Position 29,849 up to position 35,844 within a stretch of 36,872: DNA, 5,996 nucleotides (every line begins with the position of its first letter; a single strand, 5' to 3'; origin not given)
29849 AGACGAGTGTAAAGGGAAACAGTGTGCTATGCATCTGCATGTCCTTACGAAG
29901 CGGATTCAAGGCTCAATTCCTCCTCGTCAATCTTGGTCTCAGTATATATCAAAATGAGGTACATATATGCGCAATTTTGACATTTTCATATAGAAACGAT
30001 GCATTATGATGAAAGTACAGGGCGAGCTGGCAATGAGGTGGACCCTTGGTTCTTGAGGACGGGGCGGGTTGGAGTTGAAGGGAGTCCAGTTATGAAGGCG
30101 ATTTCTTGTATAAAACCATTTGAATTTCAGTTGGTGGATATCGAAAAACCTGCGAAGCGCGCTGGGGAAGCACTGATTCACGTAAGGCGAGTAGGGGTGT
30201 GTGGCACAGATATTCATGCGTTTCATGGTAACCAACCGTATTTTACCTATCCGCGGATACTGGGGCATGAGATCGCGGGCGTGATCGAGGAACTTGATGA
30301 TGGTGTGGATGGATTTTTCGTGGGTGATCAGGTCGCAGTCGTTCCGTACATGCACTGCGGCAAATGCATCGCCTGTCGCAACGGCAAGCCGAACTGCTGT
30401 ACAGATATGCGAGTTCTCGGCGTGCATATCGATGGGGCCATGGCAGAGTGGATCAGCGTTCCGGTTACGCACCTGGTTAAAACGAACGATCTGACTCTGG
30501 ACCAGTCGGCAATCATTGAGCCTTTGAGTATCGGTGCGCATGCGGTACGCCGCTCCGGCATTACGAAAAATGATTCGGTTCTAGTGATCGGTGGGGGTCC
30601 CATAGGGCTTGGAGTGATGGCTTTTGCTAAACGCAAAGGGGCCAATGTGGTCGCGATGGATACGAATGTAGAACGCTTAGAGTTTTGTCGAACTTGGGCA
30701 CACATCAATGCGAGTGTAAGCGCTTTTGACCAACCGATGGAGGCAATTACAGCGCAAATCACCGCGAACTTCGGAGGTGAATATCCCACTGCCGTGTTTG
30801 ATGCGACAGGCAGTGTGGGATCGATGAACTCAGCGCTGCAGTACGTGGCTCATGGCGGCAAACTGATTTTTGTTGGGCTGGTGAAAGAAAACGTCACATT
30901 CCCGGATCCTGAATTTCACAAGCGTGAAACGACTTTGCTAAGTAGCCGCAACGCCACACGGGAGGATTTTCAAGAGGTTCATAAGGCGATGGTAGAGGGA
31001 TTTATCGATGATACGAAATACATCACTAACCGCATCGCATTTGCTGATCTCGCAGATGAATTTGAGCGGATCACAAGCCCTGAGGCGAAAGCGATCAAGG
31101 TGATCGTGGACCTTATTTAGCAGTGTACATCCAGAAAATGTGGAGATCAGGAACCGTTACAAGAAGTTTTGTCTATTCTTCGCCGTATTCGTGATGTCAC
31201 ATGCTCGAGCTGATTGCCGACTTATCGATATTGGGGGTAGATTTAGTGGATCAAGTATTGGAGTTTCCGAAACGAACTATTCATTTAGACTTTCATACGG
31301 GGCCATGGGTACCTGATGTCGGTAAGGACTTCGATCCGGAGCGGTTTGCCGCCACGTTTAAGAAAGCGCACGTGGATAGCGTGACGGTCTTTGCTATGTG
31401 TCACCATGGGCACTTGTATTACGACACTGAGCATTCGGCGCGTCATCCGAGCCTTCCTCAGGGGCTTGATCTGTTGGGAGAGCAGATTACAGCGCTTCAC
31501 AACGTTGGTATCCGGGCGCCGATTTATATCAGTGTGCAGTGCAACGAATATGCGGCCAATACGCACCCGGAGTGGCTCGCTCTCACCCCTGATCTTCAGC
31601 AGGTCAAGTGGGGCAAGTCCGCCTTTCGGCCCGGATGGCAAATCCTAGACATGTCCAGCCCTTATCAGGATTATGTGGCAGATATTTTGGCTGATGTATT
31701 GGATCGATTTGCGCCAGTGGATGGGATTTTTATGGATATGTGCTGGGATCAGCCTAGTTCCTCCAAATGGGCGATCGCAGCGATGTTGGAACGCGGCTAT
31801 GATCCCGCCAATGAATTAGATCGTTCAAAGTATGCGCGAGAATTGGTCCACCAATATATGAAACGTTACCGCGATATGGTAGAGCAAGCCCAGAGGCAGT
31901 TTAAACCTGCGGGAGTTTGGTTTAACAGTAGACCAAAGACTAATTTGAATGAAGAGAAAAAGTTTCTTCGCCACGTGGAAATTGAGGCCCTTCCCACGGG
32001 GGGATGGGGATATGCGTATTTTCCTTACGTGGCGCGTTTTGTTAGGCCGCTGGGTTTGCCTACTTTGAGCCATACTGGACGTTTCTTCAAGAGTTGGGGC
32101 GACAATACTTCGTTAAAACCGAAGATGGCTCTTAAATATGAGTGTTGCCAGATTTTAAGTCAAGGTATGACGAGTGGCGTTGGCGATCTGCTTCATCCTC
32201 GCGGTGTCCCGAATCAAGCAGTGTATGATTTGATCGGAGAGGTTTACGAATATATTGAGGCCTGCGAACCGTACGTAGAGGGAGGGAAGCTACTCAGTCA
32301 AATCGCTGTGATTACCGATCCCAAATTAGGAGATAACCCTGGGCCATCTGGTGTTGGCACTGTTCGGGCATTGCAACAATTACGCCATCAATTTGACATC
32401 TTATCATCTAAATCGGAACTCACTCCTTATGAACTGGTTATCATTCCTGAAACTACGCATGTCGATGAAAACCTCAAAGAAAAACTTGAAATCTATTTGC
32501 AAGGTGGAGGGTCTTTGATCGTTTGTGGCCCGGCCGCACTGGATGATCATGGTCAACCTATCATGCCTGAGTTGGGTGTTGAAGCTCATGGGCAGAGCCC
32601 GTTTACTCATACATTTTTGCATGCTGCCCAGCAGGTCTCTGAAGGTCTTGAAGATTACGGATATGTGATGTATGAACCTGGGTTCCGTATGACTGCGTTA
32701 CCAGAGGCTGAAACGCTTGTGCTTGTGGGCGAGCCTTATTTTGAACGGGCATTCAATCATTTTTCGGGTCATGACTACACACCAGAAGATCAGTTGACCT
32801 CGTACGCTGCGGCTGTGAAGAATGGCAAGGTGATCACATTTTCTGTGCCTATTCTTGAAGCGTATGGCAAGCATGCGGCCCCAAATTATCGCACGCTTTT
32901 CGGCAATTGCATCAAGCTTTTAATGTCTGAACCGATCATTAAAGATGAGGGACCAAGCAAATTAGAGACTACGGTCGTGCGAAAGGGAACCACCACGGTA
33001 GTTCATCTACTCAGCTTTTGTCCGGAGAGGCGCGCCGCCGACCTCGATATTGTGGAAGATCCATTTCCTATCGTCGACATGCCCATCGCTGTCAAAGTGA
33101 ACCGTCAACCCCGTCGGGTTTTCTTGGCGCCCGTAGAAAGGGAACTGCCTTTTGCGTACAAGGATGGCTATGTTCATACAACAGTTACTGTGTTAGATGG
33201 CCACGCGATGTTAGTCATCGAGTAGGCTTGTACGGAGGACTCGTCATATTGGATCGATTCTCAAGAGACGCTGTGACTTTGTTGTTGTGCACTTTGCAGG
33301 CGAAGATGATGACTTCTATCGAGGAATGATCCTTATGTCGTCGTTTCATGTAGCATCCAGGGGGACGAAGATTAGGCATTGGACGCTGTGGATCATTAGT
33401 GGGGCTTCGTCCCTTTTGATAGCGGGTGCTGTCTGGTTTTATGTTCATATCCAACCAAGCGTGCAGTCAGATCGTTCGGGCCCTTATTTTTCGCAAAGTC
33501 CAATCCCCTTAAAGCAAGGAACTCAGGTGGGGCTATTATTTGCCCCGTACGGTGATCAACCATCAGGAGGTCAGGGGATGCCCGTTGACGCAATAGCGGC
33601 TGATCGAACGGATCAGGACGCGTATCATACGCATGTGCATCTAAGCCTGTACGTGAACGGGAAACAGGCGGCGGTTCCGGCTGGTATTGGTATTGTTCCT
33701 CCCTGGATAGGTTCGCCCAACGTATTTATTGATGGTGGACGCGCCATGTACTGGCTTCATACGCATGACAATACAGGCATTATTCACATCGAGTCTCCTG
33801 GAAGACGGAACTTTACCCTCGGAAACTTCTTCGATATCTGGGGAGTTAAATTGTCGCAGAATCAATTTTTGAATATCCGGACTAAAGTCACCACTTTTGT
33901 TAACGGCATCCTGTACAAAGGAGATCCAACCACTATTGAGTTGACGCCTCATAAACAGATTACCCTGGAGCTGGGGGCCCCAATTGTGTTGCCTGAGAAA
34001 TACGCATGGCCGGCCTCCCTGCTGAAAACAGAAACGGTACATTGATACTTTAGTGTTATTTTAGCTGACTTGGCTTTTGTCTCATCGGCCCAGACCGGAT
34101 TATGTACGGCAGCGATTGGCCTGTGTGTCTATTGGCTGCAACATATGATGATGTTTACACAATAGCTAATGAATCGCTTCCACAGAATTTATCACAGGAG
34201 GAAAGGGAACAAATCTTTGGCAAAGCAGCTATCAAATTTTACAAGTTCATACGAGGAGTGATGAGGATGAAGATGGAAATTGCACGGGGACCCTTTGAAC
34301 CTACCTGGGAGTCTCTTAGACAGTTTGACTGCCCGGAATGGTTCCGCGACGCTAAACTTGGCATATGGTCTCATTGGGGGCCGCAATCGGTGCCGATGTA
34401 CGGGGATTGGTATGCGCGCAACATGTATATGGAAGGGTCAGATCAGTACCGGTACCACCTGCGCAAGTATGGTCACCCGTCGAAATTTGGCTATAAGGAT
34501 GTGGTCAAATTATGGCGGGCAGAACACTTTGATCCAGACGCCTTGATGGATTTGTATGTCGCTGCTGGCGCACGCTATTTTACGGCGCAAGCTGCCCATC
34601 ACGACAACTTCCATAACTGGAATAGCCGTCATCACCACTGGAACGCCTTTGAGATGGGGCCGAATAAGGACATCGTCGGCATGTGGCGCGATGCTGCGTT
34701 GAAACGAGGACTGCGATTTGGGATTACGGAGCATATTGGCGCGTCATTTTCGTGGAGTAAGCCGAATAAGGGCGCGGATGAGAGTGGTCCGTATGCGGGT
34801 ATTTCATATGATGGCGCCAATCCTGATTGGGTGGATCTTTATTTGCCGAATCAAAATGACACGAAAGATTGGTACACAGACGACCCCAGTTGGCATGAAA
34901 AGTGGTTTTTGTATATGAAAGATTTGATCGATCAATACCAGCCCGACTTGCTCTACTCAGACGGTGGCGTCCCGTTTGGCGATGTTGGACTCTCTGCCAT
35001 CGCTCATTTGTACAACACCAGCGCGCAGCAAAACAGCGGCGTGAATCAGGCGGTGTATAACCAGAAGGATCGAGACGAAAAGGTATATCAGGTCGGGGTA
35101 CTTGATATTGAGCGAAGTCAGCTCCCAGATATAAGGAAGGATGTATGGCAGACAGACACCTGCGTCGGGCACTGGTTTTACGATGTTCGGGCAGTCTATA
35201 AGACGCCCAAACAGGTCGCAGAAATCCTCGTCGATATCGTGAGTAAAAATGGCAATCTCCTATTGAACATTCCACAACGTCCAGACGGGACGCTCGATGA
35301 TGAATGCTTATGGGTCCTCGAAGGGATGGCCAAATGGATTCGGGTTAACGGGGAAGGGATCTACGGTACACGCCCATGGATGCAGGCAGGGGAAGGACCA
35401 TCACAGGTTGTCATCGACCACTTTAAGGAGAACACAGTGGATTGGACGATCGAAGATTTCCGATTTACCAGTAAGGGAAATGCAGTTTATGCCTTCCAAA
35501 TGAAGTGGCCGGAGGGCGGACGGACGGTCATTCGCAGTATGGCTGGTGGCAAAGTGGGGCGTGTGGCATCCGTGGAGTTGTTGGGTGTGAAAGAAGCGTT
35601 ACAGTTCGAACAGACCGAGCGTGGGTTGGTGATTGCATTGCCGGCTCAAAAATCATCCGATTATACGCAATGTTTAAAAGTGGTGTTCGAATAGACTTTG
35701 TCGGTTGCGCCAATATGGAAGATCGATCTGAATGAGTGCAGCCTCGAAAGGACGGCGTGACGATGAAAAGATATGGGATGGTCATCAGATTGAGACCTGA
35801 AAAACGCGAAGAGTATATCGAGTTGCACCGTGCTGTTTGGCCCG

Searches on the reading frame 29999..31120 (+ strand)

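Call 10: search_protein_families(library=pfam, proteins=[window:29999-31120:+])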
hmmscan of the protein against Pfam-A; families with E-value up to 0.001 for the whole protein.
window:29999-31120:+ (373 aa): 4 families
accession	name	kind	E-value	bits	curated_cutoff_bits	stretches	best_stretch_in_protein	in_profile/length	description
PF08240.17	ADH_N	-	2.1e-29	102.2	23.5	1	55-163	2-103/104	Alcohol dehydrogenase GroES-like domain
PF00107.32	ADH_zinc_N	-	4.8e-20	72.3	31.8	1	201-331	1-127/129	Zinc-binding dehydrogenase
PF16912.11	Glu_dehyd_C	-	1.9e-07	31.2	34.9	1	171-372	5-211/211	Glucose dehydrogenase C-terminus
PF01262.27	AlaDh_PNT_C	-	9.7e-06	25.6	23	1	187-233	22-70/214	Alanine dehydrogenase/PNT, C-terminal domain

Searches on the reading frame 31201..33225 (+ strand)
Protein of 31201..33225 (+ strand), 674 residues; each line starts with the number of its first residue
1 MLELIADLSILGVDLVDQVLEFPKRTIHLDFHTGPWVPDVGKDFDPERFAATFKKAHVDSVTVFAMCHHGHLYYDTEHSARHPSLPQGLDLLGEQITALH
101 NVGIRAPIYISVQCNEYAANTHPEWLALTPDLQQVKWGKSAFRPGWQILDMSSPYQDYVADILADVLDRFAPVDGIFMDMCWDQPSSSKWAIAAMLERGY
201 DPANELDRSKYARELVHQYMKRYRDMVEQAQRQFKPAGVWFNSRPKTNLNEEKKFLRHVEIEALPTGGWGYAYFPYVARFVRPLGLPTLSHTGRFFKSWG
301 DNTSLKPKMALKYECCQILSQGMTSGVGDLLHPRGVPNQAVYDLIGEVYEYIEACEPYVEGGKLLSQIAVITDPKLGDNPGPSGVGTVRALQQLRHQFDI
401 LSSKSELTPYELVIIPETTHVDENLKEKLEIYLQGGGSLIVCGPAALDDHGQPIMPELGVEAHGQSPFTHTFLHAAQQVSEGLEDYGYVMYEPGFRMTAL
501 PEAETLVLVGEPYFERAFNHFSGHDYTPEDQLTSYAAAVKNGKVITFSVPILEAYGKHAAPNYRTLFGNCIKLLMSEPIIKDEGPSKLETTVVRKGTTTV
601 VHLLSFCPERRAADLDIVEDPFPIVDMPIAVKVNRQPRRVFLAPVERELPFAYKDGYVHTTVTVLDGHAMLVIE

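Call 10: search_protein_families(library=pfam, proteins=[window:31201-33225:+])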
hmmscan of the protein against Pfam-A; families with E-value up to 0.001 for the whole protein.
window:31201-33225:+ (674 aa): 4 families
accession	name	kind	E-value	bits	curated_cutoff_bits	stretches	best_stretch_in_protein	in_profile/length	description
PF14871.12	GHL6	-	1.6e-31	109.7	35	1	45-180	1-132/132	Hypothetical glycosyl hydrolase 6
PF01120.23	Alpha_L_fucos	-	1.5e-09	38.2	25.2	1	42-240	92-274/345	Alpha-L-fucosidase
PF08532.16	Glyco_hydro_42M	-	4.1e-06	26.9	25.8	1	389-443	37-91/207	Beta-galactosidase trimerisation domain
PF14885.12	GHL15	-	5.8e-05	23.6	27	1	116-234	37-139/271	Hypothetical glycosyl hydrolase family 15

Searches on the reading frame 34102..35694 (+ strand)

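Call 10: search_protein_families(library=pfam, proteins=[window:34102-35694:+])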
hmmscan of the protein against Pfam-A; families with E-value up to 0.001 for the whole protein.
window:34102-35694:+ (530 aa): 3 families
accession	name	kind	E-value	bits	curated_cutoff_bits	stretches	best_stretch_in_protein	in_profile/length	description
PF01120.23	Alpha_L_fucos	-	1.2e-86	291.8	25.2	1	56-418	5-345/345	Alpha-L-fucosidase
PF16757.11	Fucosidase_C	-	5.3e-11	43.4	25.6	1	450-520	6-76/88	Alpha-L-fucosidase C-terminal domain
PF04909.20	Amidohydro_2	-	6.4e-09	36.4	26.4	1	1-49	242-289/289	Amidohydrolase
